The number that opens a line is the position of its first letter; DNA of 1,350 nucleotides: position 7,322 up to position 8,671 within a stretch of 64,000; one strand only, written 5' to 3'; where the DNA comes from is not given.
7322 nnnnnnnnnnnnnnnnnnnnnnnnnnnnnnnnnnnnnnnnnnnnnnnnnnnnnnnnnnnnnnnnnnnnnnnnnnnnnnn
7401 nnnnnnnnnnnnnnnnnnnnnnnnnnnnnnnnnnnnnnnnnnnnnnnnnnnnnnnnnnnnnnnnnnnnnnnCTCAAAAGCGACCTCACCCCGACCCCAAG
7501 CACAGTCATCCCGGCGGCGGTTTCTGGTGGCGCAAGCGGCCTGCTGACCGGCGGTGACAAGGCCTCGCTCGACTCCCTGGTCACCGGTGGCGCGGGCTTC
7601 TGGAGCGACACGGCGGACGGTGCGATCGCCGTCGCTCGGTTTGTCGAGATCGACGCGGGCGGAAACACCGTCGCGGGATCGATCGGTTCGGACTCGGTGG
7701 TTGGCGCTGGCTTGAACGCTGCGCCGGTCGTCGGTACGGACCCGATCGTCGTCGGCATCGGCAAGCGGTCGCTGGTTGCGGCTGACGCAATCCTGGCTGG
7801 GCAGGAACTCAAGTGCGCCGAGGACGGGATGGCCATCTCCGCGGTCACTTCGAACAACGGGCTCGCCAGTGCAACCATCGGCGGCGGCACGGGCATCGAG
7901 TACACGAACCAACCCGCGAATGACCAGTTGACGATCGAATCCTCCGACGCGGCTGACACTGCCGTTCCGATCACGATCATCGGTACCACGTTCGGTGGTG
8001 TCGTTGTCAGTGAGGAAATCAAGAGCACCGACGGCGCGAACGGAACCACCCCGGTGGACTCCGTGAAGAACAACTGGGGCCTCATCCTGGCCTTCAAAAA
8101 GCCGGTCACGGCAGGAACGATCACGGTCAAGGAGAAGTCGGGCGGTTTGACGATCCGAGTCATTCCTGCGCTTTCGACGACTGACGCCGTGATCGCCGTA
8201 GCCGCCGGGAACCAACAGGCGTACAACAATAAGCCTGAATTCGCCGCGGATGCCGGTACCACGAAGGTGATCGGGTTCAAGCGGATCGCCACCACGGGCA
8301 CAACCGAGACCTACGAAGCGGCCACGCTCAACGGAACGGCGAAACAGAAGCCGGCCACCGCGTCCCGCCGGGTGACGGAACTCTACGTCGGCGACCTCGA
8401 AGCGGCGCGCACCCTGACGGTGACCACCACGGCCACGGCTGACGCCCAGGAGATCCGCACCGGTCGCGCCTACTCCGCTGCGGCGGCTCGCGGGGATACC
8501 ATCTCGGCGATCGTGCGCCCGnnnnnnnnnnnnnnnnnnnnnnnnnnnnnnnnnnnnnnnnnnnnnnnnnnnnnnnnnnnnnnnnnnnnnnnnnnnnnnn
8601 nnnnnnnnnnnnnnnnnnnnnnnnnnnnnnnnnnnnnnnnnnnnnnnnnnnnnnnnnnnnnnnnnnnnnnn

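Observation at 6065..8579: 819-aa Ala/Gly/Thr-rich structural-like protein with strong RBS and strong terminator inside the cargo island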

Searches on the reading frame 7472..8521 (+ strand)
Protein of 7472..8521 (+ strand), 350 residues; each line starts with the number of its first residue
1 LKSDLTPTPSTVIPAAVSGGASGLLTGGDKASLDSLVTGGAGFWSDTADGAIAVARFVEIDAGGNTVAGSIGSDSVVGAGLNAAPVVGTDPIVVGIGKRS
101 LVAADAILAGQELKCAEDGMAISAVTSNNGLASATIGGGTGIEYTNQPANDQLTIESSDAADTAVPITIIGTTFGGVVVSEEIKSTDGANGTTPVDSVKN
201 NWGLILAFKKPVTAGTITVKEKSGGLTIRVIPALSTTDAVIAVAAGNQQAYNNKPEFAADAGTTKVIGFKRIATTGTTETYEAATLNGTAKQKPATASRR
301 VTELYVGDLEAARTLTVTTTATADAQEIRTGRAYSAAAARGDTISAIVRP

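Call 20: find_homologous_proteins(query=window:7472-8521:+, max_evalue=0.01)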
Query window:7472-8521:+ (350 aa): 10 proteins with E <= 0.01 among 8000 candidates.
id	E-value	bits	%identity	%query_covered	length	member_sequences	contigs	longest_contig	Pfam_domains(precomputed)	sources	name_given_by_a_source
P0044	2.3e-172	591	87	97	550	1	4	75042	-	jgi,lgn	jgi:hypothetical protein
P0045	1.4e-46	177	41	81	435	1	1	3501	-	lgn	-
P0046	1.1e-45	174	42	85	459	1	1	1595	-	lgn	-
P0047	5.1e-45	172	42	87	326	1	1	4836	-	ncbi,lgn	-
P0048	4.3e-43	166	41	84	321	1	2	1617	-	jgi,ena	-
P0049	2.9e-41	160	43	80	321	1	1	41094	-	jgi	jgi:hypothetical protein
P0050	3.4e-39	153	38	80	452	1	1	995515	-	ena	-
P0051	7.8e-34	135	37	81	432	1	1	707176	-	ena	-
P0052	4.1e-19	87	43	51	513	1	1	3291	-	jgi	-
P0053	5.4e-4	37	41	30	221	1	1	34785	-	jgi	jgi:hypothetical protein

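Call 22: find_encoding_contigs(protein=P0044, flank=10000, max_places=2)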
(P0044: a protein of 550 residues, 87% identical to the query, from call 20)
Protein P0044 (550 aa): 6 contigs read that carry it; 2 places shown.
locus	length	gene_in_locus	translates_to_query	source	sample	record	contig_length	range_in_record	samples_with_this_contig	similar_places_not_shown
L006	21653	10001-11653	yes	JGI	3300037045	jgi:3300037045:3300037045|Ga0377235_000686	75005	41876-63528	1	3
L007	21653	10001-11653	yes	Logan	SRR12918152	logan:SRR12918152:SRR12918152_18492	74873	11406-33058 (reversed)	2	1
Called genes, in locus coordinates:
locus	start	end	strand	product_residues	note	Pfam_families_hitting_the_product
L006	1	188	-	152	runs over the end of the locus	-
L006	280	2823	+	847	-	PF04860:Phage_portal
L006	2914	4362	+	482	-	-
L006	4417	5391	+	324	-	PF05065:Phage_capsid (weak), PF17236:SU10_MCP (weak)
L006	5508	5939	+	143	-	-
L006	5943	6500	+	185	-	PF24163:HCP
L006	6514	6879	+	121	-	-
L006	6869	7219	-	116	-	-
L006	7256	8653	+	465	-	PF01073:3Beta_HSD, PF01370:Epimerase, PF02719:Polysacc_synt_2, PF04321:RmlD_sub_bind (faint), PF16363:GDP_Man_Dehyd, PF01370:Epimerase, PF16363:GDP_Man_Dehyd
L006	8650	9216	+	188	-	PF13472:Lipase_GDSL_2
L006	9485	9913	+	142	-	-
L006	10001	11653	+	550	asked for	-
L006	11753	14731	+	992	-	PF00535:Glycos_transf_2 (faint), PF13641:Glyco_tranf_2_3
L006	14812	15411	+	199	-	-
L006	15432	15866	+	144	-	PF11367:Tail_completion_gp17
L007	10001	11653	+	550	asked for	-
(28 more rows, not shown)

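Call 23: find_encoding_contigs(protein=P0049, flank=10000, max_places=1)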
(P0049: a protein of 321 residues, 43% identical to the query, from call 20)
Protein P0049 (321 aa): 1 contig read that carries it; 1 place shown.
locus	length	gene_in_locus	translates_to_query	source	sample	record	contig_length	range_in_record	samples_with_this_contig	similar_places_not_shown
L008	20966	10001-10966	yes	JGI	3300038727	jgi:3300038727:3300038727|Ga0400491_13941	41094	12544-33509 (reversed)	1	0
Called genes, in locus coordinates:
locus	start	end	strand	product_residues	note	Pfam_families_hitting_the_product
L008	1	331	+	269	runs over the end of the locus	PF01507:PAPS_reduct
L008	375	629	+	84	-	-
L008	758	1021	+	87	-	-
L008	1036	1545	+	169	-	-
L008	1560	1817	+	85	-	-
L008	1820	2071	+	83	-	-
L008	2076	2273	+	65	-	-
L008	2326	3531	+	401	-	PF02195:ParB_N, PF03602:Cons_hypoth95 (faint), PF01555:N6_N4_Mtase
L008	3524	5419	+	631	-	PF17288:Terminase_3C (faint), PF04466:Terminase_3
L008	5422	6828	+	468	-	PF05133:SPP1_portal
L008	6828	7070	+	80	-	-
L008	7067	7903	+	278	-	PF04233:Phage_Mu_F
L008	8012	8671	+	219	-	PF06810:Phage_scaffold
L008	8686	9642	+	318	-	PF17236:SU10_MCP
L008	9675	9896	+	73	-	-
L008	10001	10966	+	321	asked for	-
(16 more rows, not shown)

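Call 24: find_encoding_contigs(protein=P0050, flank=10000, max_places=1)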
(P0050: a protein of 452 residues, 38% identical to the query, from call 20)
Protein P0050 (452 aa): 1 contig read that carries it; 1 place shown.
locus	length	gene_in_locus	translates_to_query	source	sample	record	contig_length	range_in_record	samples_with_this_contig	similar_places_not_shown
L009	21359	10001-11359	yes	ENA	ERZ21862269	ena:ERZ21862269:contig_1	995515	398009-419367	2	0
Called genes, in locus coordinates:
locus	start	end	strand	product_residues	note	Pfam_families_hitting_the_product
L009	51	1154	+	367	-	-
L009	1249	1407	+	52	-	-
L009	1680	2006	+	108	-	-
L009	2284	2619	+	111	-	-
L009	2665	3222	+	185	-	-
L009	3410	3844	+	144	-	-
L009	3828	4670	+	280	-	-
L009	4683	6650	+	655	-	PF23899:SU10_portal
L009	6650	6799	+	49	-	-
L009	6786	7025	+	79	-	-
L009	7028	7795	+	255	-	-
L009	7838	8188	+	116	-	-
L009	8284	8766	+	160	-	-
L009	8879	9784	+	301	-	-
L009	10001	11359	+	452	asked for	-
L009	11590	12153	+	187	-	-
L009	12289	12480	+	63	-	-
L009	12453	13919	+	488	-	-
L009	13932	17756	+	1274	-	-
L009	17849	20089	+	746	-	PF12796:Ank_2, PF13637:Ank_4 (weak), PF12796:Ank_2, PF13857:Ank_5 (weak), PF12796:Ank_2, PF13637:Ank_4, PF12796:Ank_2, PF13857:Ank_5, +6 more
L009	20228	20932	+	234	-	PF00589:Phage_integrase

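Call 27: search_protein_families(library=pfam, alignment_id=A2, max_evalue=0.1)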
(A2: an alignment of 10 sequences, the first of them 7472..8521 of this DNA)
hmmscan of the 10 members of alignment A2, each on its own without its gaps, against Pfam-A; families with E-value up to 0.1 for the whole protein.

A. member 1, window:7472-8521:+ (350 aa): 1 family
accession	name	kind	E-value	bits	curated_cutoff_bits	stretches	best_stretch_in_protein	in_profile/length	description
PF19228.4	DUF5881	-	0.0024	17.9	25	1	259-330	5-78/163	Family of unknown function (DUF5881)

B. families by the number of members that match (of 10 scanned): 3 families
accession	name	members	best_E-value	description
PF19228.4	DUF5881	1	0.0024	Family of unknown function (DUF5881)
PF09956.15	Phage_cement_2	1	0.02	Phage cement protein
PF08669.17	GCV_T_C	1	0.048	Glycine cleavage T-protein C-terminal barrel domain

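Call 28: search_protein_families(library=phrogs, alignment_id=A2, max_evalue=0.1)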
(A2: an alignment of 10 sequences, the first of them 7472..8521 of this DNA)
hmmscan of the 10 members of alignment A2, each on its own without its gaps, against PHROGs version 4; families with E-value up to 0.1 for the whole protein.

A. member 1, window:7472-8521:+ (350 aa): 0 families

B. families by the number of members that match (of 10 scanned): 1 family
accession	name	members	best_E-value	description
phrog_34360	-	1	1.6e-08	-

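Call 35: predict_structure(alignment_id=A2)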
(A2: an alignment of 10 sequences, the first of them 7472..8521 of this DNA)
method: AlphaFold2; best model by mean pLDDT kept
length: 350 residues; sequences in the alignment: 10
mean_pLDDT: 70.4   pTM: 0.59
mean pLDDT of the five models: 70.4, 70.0, 64.9, 63.9, 61.4
residues with pLDDT >= 90: 105; 70-90: 115; 50-70: 30; < 50: 100
segments of 3 or more residues with pLDDT < 50: 1-41, 104-132, 321-350
pLDDT, mean of each block of 10 residues (from residue 1): 31 30 34 35 70 75 76 65 79 64 47 34 36 71 88 95 96 88 94 92 94 97 92 97 81 83 85 82 88 85 91 82 39 33 35
secondary structure, 60 per line:
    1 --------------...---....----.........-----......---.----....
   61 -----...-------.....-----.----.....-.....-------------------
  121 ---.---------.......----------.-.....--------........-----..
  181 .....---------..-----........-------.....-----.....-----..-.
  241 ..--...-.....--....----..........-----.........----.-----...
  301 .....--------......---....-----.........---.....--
elements in order: H21-24 H29-37 E43-48 E57-60 E66-68 E76-80 E91-95 E97-101 E134-140 E153-157 E166-173 E179-185 E202-209 E217-221 E227-231 E240-242 E249-253 E256-259 E264-273 E279-287 E298-305 E314-319 H323-326 H332-340 E344-348

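Call 66: fold_search(model_id=the predicted structure, library=viral)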
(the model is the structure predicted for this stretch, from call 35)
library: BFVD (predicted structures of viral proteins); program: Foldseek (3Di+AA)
matches with E <= 10: 1241; with E <= 0.001: 6
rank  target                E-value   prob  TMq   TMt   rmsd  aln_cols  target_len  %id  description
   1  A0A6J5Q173            1.5e-18  1.00  0.51  0.39   2.0       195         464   42  Uncharacterized protein [uncultured Caudovirales phage]
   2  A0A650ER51            3.6e-07  1.00  0.24  0.25  17.6       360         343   12  (no name in the UniProt tables at hand)
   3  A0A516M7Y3            7.9e-07  1.00  0.26  0.28  11.8       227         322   17  (no name in the UniProt tables at hand)
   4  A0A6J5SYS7            8.3e-07  1.00  0.25  0.23  11.2       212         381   18  Uncharacterized protein [uncultured Caudovirales phage]
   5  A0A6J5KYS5            2.2e-05  1.00  0.25  0.24  12.2       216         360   13  Uncharacterized protein [uncultured Caudovirales phage]
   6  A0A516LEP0            6.3e-05  1.00  0.24  0.31  14.5       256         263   11  (no name in the UniProt tables at hand)
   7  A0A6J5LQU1            2.3e-03  0.20  0.13  0.06  31.0       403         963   13  Uncharacterized protein [uncultured Caudovirales phage]
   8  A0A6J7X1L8            8.6e-03  0.33  0.18  0.13  25.0       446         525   10  Uncharacterized protein [uncultured Caudovirales phage]
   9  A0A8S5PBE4            9.5e-03  0.13  0.12  0.06  27.1       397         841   10  Distal tail protein [Myoviridae sp. ct2Pw37]
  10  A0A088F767            1.6e-02  0.25  0.18  0.10  16.7       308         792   10  (no name in the UniProt tables at hand)
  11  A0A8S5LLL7            1.7e-02  0.66  0.16  0.19  23.4       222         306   13  Head fiber protein [Siphoviridae sp. ctvok7]
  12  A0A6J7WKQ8            1.8e-02  0.14  0.14  0.09  41.7       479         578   10  Uncharacterized protein [uncultured Caudovirales phage]
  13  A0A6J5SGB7            1.9e-02  0.69  0.22  0.33  23.5       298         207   12  Uncharacterized protein [uncultured Caudovirales phage]
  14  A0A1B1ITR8            2.2e-02  0.12  0.12  0.11  18.5       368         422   11  (no name in the UniProt tables at hand)
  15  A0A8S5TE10            2.2e-02  0.08  0.11  0.06  24.2       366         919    9  Uncharacterized protein [Podoviridae sp. ctzXp5]
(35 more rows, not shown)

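Call 92: search_solved_structures(query=L009:8879-9781:+, max_evalue=0.01)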
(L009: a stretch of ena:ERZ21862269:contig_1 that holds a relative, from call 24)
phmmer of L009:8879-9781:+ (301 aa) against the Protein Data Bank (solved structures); distinct sequences matched with E-value up to 0.01: 0.
